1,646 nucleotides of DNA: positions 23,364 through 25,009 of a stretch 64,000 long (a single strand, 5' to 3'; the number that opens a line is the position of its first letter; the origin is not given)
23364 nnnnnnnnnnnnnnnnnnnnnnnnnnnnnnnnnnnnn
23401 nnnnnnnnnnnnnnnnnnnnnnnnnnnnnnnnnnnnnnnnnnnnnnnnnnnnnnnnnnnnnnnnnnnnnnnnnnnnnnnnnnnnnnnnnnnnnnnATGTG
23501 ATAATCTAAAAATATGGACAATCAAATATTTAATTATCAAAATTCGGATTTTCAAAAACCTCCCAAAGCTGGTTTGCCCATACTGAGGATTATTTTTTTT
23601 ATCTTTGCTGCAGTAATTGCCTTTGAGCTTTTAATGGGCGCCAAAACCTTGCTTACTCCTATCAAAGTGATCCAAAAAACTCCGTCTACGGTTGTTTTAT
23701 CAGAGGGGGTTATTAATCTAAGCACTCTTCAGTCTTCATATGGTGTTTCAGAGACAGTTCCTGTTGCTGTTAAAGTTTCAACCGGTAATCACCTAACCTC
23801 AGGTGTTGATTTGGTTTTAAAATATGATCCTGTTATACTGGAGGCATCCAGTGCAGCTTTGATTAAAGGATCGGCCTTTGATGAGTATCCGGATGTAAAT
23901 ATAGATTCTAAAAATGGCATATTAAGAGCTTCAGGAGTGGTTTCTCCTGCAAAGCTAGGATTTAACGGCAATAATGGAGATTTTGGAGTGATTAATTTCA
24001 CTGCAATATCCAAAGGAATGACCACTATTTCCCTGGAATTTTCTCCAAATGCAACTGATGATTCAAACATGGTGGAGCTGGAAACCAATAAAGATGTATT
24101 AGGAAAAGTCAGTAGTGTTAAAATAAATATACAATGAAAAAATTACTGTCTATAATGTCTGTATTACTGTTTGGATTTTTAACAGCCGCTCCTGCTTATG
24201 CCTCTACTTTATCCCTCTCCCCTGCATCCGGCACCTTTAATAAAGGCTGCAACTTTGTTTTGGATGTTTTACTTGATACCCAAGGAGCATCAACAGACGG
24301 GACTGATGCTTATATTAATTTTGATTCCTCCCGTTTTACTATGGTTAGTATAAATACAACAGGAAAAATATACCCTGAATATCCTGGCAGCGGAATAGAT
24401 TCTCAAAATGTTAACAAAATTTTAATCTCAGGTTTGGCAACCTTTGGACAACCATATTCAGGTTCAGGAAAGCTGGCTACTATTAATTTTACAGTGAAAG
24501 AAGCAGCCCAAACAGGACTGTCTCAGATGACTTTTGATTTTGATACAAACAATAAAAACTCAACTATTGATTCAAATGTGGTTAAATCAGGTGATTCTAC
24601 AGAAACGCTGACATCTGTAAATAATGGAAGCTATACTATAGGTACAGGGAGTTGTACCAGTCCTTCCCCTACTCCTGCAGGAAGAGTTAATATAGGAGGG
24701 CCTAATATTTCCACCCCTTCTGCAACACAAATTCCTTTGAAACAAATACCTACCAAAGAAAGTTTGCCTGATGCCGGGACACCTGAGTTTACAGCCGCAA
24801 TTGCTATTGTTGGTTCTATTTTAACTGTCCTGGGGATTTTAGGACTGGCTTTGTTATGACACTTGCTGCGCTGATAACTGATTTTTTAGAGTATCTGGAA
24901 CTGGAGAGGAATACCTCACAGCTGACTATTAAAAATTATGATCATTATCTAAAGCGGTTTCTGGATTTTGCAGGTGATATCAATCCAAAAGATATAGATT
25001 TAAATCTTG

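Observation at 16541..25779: Recombinase-bracketed surface-protein island with a cohesin-dockerin pair in a non-cellulolytic, reduced-genome bacterium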

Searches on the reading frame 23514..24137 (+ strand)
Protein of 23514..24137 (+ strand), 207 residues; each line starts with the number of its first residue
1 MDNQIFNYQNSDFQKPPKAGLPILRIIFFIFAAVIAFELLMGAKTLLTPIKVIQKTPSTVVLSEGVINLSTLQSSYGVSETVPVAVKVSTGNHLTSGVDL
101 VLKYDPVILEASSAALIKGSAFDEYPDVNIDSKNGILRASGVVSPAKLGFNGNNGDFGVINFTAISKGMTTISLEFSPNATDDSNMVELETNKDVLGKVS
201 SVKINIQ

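Call 3: search_protein_families(library=pfam, proteins=[window:23514-24137:+], max_evalue=1)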
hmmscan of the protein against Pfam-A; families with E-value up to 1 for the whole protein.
window:23514-24137:+ (207 aa): 0 families

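Call 4: search_protein_families(library=ncbifam, proteins=[window:23514-24137:+], max_evalue=1)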
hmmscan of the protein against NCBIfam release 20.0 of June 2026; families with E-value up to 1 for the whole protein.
window:23514-24137:+ (207 aa): 0 families

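Call 19: find_homologous_proteins(query=window:23514-24137:+)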
Query window:23514-24137:+ (207 aa): 21 proteins with E <= 0.001 among 288 candidates.
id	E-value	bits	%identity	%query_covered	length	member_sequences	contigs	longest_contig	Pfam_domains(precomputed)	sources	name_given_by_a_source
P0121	3.0e-125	433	100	100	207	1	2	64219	-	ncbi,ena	-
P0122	9.0e-98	343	80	100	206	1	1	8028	-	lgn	-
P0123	7.3e-95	334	78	100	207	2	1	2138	PF00963.25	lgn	-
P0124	1.9e-94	333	78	100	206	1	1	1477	PF00963.25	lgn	-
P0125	1.8e-93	329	77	100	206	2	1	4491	-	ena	-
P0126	4.3e-86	305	73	95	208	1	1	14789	PF00963.25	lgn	-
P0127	8.7e-83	295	69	100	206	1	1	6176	PF00963.25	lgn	-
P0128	4.4e-82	292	68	100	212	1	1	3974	PF00963.25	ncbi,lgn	-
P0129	3.7e-78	279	69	100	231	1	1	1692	PF00963.25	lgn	-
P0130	6.9e-75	269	65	100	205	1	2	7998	PF00963.25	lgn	-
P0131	1.4e-73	264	64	100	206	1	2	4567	PF00963.25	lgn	-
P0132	1.9e-66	241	60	100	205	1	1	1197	PF00963.25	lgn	-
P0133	1.9e-66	241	100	57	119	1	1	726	-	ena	-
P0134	1.6e-63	232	59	100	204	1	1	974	PF00963.25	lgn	-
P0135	6.5e-61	223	59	100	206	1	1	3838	PF00963.25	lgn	-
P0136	2.8e-60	221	57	95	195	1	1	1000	PF00963.25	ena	-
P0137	1.8e-59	219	54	100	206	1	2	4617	PF00963.25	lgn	-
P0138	1.3e-58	216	55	100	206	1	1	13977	PF00963.25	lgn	-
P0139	7.9e-54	200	55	92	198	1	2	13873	PF00963.25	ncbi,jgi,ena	-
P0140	2.1e-53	199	53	100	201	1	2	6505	PF00963.25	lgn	-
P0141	4.2e-35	139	42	100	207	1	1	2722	PF00963.25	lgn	-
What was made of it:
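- Checked: C1 has no Pfam hit itself, but 16 of its 21 listed homologues do (call 19).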

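Call 21: find_encoding_contigs(protein=P0121, flank=10000, max_places=3)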
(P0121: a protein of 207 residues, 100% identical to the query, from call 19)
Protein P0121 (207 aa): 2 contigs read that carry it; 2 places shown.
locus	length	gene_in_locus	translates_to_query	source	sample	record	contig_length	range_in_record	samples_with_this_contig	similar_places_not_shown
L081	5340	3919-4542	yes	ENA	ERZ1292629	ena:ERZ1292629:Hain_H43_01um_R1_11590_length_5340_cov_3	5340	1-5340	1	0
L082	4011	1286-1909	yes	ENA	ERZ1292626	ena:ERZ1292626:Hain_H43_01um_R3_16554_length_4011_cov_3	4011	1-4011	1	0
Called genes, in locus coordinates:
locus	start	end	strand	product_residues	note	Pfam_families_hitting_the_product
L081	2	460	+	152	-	?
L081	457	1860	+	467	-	-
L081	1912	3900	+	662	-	-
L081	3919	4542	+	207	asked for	-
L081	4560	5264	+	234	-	PF00963:Cohesin (weak)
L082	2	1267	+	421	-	?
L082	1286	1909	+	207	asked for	-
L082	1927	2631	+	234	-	PF00963:Cohesin (weak)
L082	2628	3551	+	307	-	PF02899:Phage_int_SAM_1, PF13102:Phage_int_SAM_5, PF13495:Phage_int_SAM_4 (weak), PF00589:Phage_integrase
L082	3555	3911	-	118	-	PF04020:Phage_holin_4_2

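Call 27: search_solved_structures(query=A2, max_evalue=0.01, show_alignments=1)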
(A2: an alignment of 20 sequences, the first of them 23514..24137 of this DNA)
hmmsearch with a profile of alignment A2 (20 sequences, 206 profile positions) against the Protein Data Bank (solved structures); distinct sequences matched with E-value up to 0.01: 2.
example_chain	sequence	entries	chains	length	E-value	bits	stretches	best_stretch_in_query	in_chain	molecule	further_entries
3l8q_A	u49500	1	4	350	3.4e-06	30.1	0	65-116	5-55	Cellulosomal scaffoldin adaptor protein B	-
5g5d_A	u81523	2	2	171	0.00021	24.2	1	63-115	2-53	CELLULOSOME ANCHORING PROTEIN COHESIN REGION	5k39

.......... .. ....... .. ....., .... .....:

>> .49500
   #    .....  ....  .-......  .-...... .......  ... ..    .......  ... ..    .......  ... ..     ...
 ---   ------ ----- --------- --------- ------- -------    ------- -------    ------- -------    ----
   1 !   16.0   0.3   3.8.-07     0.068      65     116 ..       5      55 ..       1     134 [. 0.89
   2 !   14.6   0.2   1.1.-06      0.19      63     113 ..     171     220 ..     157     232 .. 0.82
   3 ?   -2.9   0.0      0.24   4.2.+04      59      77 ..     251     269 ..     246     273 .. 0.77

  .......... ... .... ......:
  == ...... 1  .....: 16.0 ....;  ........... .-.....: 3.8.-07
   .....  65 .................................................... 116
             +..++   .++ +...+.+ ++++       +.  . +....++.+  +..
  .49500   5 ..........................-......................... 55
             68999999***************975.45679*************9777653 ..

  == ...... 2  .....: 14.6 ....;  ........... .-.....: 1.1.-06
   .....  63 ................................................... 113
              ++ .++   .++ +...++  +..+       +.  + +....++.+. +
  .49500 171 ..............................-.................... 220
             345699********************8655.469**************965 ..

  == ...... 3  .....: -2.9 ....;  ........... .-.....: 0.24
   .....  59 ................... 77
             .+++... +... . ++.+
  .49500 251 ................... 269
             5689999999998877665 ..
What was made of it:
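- The C1 profile hits PDB cohesins 3l8q and 5g5d (call 27).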

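Call 30: predict_structure(alignment_id=A2)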
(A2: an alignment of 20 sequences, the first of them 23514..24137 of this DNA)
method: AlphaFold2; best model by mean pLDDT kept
length: 207 residues; sequences in the alignment: 20
mean_pLDDT: 77.9   pTM: 0.61
mean pLDDT of the five models: 77.9, 77.2, 76.9, 75.1, 67.9
residues with pLDDT >= 90: 84; 70-90: 62; 50-70: 34; < 50: 27
segments of 3 or more residues with pLDDT < 50: 1-15, 17-20, 183-190
pLDDT, mean of each block of 10 residues (from residue 1): 34 42 71 84 67 56 84 94 94 84 96 91 92 94 84 90 96 81 45 69 93
secondary structure, 60 per line:
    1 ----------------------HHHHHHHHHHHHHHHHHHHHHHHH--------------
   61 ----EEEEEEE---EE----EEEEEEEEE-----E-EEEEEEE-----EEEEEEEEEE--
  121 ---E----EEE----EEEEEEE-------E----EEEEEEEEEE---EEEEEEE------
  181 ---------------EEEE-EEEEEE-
elements in order: H23-46 E65-71 E81-89 E97-103 E109-118 E129-131 E136-142 E155-164 E168-174 E196-199 E201-206

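Call 34: fold_search(model_id=the predicted structure, library=pdb)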
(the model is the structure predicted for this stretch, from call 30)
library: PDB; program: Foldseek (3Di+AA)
matches with E <= 10: 1937; with E <= 0.001: 89
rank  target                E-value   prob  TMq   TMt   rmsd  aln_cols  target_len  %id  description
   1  1qzn                  7.9e-09  1.00  0.52  0.61   4.9       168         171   17  Crystal Structure Analysis of a type II cohesin domain from the cellulosome of Acetivibrio cellulolyticus (released 2004-09-21)
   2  3ghp_A                9.9e-09  1.00  0.49  0.52   5.6       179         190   17  Structure of the second type II cohesin module from the adaptor ScaA scaffoldin of Acetivibrio cellulolyticus (includi (released 2009-06-23)
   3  3l8q_C                2.0e-08  1.00  0.52  0.34   5.1       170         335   18  Structure analysis of the type II cohesin dyad from the adaptor ScaA scaffoldin of Acetivibrio cellulolyticus (released 2010-05-05)
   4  4u3s_A                2.6e-08  1.00  0.49  0.59   5.5       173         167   18  Crystal structure of Coh3ScaB-XDoc_M1ScaA complex: A N-terminal interface mutant of type II Cohesin-X-Dockerin complex (released 2015-07-29)
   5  4wi0_A                2.9e-08  1.00  0.50  0.61   5.2       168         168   17  Crystal structure of Coh3ScaB-XDoc_M2ScaA complex: A C-terminal interface mutant of type II Cohesin-X-Dockerin complex (released 2015-10-07)
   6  3fnk_A                4.0e-08  1.00  0.53  0.62   5.0       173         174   18  Crystal structure of the second type II cohesin module from the cellulosomal adaptor ScaA scaffoldin of Acetivibrio ce (released 2009-06-23)
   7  5k39_A                4.2e-08  1.00  0.47  0.57   6.1       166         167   17  THE TYPE II COHESIN DOCKERIN COMPLEX FROM CLOSTRIDIUM THERMOCELLUM (released 2017-03-29)
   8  3l8q_D                6.2e-08  1.00  0.53  0.34   4.8       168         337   19  Structure analysis of the type II cohesin dyad from the adaptor ScaA scaffoldin of Acetivibrio cellulolyticus (released 2010-05-05)
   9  3l8q_A                7.7e-08  1.00  0.52  0.34   5.2       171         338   16  Structure analysis of the type II cohesin dyad from the adaptor ScaA scaffoldin of Acetivibrio cellulolyticus (released 2010-05-05)
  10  1zv9                  1.2e-07  1.00  0.52  0.61   4.8       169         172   18  Crystal structure analysis of a type II cohesin domain from the cellulosome of Acetivibrio cellulolyticus- SeMet derivat (released 2006-06-13)
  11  3l8q_B                1.2e-07  1.00  0.49  0.32   6.2       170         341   16  Structure analysis of the type II cohesin dyad from the adaptor ScaA scaffoldin of Acetivibrio cellulolyticus (released 2010-05-05)
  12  3f2l                  1.5e-07  1.00  0.51  0.61   5.0       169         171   18  Crystal structure analysis of the K171A mutation of N-terminal type II cohesin 1 from the cellulosomal ScaB subunit of A (released 2008-12-02)
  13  3ghp_B                1.9e-07  1.00  0.50  0.56   4.9       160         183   19  Structure of the second type II cohesin module from the adaptor ScaA scaffoldin of Acetivibrio cellulolyticus (includi (released 2009-06-23)
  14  5lxv_A                2.1e-07  1.00  0.50  0.59   4.7       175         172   15  Crystal structure of Ruminococcus flavefaciens scaffoldin C cohesin in complex with a dockerin from an uncharacterized (released 2016-10-19)
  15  3fnk_C                2.8e-07  1.00  0.47  0.55   5.6       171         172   16  Crystal structure of the second type II cohesin module from the cellulosomal adaptor ScaA scaffoldin of Acetivibrio ce (released 2009-06-23)
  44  5g5d_A                4.7e-06  1.00  0.47  0.59   6.4       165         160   19  Crystal Structure of the CohScaC2-XDocCipA type II complex from Clostridium thermocellum (released 2017-04-05)
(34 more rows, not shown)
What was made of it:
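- Closest known: Type II cohesin / X-dockerin anchoring of cellulosomes. Same: The C1 model is closest to type II cohesins: 1qzn, 3ghp, 3l8q, 4u3s and 5k39 (call 34).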

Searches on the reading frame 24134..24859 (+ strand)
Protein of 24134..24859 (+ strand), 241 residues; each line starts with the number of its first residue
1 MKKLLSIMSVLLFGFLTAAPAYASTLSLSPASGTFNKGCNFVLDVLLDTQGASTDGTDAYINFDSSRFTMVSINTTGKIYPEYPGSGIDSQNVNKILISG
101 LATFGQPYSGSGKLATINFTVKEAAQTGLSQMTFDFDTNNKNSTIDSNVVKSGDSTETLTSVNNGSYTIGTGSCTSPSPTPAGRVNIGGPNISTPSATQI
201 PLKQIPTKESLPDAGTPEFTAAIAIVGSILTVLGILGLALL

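Call 3: search_protein_families(library=pfam, proteins=[window:24134-24859:+], max_evalue=1)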
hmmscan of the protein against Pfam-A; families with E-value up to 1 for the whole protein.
window:24134-24859:+ (241 aa): 2 families
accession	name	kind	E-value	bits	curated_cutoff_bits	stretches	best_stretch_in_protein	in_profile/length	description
PF00963.24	Cohesin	-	2.3e-06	28.3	24.1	1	54-142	30-126/139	Cohesin domain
PF01289.24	Thiol_cytolysin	-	0.14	11.4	25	1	89-178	118-206/353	Thiol-activated cytolysin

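Call 4: search_protein_families(library=ncbifam, proteins=[window:24134-24859:+], max_evalue=1)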
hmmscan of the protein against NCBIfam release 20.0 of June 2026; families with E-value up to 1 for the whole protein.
window:24134-24859:+ (241 aa): 0 families

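Call 14: find_encoding_contigs(protein=window:24134-24859:+, flank=10000, max_places=6)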
Protein window:24134-24859:+ (241 aa): no gene with exactly this product is on record in the collection.
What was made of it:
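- Tried and rejected: Exact look-up of C2: it failed because the source's gene call starts 7 codons later (calls 14, 21).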

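Call 15: find_homologous_proteins(query=window:24134-24859:+)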
Query window:24134-24859:+ (241 aa): 593 proteins with E <= 0.001 among 2587 candidates; the best 120 are listed.
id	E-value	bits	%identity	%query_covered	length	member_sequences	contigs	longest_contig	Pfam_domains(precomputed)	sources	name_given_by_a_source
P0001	2.5e-143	493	100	97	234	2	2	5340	PF00963.25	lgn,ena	-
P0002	9.5e-118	410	81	100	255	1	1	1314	PF00963.25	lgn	-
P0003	4.8e-116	404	82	100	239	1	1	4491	PF00963.25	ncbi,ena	-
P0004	2.5e-113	395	80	96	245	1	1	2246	PF00963.25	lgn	-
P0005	1.2e-111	390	79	100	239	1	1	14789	PF00963.25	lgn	-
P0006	2.0e-111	389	78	95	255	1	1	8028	PF00963.25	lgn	-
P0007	1.2e-109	383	81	96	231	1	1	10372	PF00963.25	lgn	-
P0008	6.6e-109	381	81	96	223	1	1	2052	PF00963.25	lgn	-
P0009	1.1e-106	373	77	98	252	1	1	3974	-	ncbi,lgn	-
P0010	6.4e-104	364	74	99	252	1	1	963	PF00963.25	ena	-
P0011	1.9e-98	347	70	96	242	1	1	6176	-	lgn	-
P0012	2.2e-96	340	72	99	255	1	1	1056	PF00963.25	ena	-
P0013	4.7e-94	332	66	95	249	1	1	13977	PF00963.25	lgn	-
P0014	4.2e-92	326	68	94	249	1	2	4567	PF00963.25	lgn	-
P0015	2.7e-90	320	67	100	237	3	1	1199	-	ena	-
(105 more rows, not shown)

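Call 26: search_solved_structures(query=A3, max_evalue=0.01, show_alignments=1)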
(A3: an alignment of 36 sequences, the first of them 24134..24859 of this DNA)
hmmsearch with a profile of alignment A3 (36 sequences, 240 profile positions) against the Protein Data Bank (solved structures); distinct sequences matched with E-value up to 0.01: 1.
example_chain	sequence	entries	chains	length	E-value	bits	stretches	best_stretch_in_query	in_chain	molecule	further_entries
7urp_A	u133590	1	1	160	0.0021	20.7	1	24-128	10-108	Ribonucleases G and E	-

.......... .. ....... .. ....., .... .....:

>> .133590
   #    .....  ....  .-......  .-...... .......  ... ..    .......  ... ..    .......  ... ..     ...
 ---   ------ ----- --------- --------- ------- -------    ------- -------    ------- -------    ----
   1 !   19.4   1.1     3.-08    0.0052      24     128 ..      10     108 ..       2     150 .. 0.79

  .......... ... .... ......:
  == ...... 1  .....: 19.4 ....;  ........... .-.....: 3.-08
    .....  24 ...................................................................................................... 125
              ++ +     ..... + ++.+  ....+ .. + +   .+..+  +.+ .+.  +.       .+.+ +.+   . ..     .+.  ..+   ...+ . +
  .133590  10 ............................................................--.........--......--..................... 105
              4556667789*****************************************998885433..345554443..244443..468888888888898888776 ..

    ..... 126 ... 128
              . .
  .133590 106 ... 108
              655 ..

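Call 35: predict_structure(alignment_id=A3)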
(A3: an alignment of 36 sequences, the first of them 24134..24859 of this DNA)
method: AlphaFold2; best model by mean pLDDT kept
length: 241 residues; sequences in the alignment: 36
mean_pLDDT: 80.7   pTM: 0.64
mean pLDDT of the five models: 80.7, 80.0, 78.8, 77.1, 77.0
residues with pLDDT >= 90: 110; 70-90: 78; 50-70: 27; < 50: 26
segments of 3 or more residues with pLDDT < 50: 181-201
pLDDT, mean of each block of 10 residues (from residue 1): 81 69 87 93 95 92 96 90 84 92 91 95 94 89 81 83 94 65 40 38 49 64 86 90 73
secondary structure, 60 per line:
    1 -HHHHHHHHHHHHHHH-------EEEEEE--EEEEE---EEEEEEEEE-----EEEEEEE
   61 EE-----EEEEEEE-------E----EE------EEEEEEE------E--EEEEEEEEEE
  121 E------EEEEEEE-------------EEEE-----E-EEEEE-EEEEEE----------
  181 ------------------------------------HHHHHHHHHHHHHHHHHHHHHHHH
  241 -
elements in order: H2-16 E24-29 E32-36 E40-48 E54-62 E68-74 E95-101 E111-121 E128-134 E148-151 E159-163 E165-170 H217-240
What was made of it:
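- Topology: helices fall at the expected ends (calls 30, 35).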

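Call 40: fold_search(model_id=the predicted structure, library=pdb)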
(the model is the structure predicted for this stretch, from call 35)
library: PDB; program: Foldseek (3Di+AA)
matches with E <= 10: 1992; with E <= 0.001: 88
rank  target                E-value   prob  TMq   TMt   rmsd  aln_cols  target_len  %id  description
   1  6kgf_C                1.9e-10  1.00  0.50  0.79   3.2       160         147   18  Crystal structure of CaDoc0917(R16D)-CaCohA2 complex at pH 8.2 (released 2020-07-08)
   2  6kge_A                2.9e-10  1.00  0.48  0.77   3.1       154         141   21  Crystal structure of CaDoc0917(R16D)-CaCohA2 complex at pH 5.5 (released 2020-07-08)
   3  6kgd_A                4.5e-10  1.00  0.48  0.75   3.0       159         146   19  Crystal structure of CaDoc0917(R49D)-CaCohA2 complex at pH 8.0 (released 2020-07-08)
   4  6kgc_A                5.1e-10  1.00  0.50  0.79   2.9       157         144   22  Crystal structure of CaDoc0917(R49D)-CaCohA2 complex at pH 5.4 (released 2020-07-08)
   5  6kgf_A                9.3e-10  1.00  0.47  0.74   3.2       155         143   21  Crystal structure of CaDoc0917(R16D)-CaCohA2 complex at pH 8.2 (released 2020-07-08)
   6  5lxv_A                6.0e-09  1.00  0.45  0.61   6.0       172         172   17  Crystal structure of Ruminococcus flavefaciens scaffoldin C cohesin in complex with a dockerin from an uncharacterized (released 2016-10-19)
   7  4ums                  7.1e-09  1.00  0.50  0.75   3.3       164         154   15  The crystal structure of the seventh ScaB type I cohesin from Pseudobacteroides cellulosolvens (released 2015-05-06)
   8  5lxv_C                7.5e-09  1.00  0.45  0.61   6.1       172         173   17  Crystal structure of Ruminococcus flavefaciens scaffoldin C cohesin in complex with a dockerin from an uncharacterized (released 2016-10-19)
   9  5nrm_A                1.0e-08  1.00  0.48  0.78   2.9       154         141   19  Crystal structure of the sixth cohesin from Acetivibrio cellulolyticus' scaffoldin B in complex with Cel5 dockerin S51 (released 2018-01-31)
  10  6kg8_MODEL_1_A        1.2e-08  1.00  0.49  0.73   2.9       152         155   19  Solution structure of CaCohA2 from Clostridium acetobutylicum (released 2020-07-08)
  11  2vn6_A                1.2e-08  1.00  0.48  0.73   3.3       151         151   16  The Clostridium cellulolyticum dockerin displays a dual binding mode for its cohesin partner (released 2008-05-13)
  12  1g1k_A                1.3e-08  1.00  0.46  0.73   3.7       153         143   17  COHESIN MODULE FROM THE CELLULOSOME OF CLOSTRIDIUM CELLULOLYTICUM (released 2000-11-22)
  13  2vn5_C                1.7e-08  1.00  0.47  0.73   3.6       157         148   16  The Clostridium cellulolyticum dockerin displays a dual binding mode for its cohesin partner (released 2008-05-20)
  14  2xdh                  2.0e-08  1.00  0.41  0.68   4.1       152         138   14  Non-cellulosomal cohesin from the hyperthermophilic archaeon Archaeoglobus fulgidus (released 2010-05-26)
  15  4fl4_C                2.4e-08  1.00  0.48  0.38   3.4       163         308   16  Scaffoldin conformation and dynamics revealed by a ternary complex from the Clostridium thermocellum cellulosome (released 2012-06-27)
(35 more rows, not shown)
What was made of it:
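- On Cohesin (PF00963): All top-50 PDB Foldseek hits are cohesins, with best E-values of 7.9e-9 (C1) and 1.9e-10 (C2) (calls 30, 34, 35, 40).
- Closest known: Non-cellulosomal cohesin and dockerin modules. Same: These structures are among the Foldseek hits of both models (calls 34, 40).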
